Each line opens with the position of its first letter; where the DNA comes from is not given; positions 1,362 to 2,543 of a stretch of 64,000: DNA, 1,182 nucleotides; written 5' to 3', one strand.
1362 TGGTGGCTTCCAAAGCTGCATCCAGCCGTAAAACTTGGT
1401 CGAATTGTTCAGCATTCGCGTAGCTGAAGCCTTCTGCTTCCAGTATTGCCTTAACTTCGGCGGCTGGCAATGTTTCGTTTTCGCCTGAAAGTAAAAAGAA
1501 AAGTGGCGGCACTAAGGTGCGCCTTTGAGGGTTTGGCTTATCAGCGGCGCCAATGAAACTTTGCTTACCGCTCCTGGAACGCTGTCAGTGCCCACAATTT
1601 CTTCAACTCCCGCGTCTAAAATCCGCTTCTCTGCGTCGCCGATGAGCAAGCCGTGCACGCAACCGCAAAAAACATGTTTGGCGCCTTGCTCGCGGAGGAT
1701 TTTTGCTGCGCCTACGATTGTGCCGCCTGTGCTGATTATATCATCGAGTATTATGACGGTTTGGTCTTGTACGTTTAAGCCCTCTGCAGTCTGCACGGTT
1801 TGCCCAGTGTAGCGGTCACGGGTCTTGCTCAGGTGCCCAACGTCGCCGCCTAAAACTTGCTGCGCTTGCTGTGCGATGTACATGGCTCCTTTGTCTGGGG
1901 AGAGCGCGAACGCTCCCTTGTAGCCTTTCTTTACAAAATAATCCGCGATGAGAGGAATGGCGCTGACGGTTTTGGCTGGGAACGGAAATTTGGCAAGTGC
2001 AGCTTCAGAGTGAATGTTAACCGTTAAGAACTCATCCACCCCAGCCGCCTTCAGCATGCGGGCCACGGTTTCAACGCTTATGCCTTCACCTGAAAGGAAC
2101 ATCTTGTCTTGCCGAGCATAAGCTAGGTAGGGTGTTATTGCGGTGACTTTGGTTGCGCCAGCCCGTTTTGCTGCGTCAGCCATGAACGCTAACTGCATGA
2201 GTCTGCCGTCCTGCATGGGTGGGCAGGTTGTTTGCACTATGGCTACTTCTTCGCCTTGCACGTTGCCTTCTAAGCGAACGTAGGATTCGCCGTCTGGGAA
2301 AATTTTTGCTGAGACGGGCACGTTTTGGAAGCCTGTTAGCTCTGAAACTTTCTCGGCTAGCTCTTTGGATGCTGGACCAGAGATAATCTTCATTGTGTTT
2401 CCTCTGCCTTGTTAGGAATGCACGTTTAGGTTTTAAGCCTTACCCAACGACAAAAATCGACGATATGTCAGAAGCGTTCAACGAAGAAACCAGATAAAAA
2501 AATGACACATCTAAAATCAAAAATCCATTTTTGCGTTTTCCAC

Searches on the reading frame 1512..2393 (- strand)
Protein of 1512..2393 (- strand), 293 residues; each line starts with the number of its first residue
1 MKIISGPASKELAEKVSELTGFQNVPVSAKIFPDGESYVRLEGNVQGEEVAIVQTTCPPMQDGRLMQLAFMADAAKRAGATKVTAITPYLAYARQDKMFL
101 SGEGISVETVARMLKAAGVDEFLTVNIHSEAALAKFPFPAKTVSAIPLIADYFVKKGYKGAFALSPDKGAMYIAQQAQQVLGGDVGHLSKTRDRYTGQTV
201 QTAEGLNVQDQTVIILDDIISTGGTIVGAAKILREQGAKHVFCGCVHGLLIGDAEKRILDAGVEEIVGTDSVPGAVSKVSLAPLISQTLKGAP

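Call 60: find_encoding_contigs(protein=window:1512-2393:-, flank=10000, max_places=4)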
Protein window:1512-2393:- (293 aa): no gene with exactly this product is on record in the collection.
